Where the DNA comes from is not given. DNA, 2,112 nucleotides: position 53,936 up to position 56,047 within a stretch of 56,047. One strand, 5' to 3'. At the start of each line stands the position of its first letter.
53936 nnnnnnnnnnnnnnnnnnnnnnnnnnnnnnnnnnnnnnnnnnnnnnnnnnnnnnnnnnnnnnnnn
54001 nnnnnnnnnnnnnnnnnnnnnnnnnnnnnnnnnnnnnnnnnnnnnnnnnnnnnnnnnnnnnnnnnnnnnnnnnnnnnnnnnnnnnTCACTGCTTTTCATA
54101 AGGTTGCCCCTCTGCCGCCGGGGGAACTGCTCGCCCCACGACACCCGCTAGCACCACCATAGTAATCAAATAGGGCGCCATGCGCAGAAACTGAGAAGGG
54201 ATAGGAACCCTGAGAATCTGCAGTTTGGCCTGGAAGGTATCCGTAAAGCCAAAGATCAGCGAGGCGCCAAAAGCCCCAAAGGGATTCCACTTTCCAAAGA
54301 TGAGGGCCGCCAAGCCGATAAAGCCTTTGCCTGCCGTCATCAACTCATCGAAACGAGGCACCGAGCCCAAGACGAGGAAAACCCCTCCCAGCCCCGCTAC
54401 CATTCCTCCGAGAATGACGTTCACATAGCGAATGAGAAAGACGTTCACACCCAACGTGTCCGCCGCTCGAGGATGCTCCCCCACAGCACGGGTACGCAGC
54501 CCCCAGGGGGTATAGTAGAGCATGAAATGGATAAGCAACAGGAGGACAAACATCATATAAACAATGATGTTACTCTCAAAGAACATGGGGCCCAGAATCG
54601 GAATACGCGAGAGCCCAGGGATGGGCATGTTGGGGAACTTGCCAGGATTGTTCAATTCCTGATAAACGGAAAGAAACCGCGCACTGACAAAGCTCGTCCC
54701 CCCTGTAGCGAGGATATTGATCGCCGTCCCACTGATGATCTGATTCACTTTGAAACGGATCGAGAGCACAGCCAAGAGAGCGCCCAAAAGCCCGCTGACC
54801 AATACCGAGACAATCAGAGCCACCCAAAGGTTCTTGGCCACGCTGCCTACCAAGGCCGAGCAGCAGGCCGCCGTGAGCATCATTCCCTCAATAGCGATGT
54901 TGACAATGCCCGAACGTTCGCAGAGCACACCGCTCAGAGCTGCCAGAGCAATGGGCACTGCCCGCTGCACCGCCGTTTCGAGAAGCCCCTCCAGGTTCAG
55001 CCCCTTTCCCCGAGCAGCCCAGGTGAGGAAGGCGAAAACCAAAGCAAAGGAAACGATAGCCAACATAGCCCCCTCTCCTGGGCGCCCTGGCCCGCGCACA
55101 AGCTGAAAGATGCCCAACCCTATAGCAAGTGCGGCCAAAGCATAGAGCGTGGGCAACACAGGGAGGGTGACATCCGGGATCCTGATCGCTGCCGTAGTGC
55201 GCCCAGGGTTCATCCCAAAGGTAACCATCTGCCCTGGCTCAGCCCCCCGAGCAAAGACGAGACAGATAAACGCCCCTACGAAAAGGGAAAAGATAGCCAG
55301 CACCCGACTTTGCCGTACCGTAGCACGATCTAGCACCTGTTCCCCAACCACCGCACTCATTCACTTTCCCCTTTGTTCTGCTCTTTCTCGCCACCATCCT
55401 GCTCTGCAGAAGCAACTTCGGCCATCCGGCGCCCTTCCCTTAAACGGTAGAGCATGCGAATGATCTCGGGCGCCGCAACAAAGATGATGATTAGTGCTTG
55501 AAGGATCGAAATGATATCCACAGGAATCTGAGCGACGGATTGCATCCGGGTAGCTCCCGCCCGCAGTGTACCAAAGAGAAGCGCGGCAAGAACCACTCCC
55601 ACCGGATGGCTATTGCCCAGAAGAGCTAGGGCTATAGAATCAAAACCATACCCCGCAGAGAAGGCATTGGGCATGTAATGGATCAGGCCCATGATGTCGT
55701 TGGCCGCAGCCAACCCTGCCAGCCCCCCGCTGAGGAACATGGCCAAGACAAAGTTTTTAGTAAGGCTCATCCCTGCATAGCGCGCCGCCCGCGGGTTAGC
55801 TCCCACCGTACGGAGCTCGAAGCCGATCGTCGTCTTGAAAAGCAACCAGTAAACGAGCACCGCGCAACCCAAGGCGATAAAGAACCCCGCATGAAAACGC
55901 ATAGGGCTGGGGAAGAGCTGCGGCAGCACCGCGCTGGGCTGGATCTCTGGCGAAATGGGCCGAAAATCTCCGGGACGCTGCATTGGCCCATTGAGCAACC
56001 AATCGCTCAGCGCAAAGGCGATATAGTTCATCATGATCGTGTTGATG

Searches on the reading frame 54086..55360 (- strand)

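Call 32: search_protein_families(library=pfam, proteins=[window:54086-55360:-], max_evalue=0.000001)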
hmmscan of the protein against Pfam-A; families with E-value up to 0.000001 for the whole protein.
window:54086-55360:- (424 aa): 1 family
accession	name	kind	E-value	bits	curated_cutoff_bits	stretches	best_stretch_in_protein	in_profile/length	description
PF02653.21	BPD_transp_2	-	6.6e-42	143.9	26.8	1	131-388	6-253/269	Branched-chain amino acid transport system / permease component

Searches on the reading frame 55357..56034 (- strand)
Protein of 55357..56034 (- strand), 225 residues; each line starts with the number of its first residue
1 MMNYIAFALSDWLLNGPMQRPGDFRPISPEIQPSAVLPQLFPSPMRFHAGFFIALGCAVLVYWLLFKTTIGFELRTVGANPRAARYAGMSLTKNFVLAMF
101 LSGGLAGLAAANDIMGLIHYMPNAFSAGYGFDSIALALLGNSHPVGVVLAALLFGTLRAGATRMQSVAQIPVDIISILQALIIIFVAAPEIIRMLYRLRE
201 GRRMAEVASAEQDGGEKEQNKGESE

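Call 32: search_protein_families(library=pfam, proteins=[window:55357-56034:-], max_evalue=0.000001)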
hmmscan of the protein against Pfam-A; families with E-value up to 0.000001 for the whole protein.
window:55357-56034:- (225 aa): 1 family
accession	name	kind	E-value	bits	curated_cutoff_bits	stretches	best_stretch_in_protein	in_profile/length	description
PF02653.21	BPD_transp_2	-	1.1e-25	90.8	26.8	1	27-186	120-268/269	Branched-chain amino acid transport system / permease component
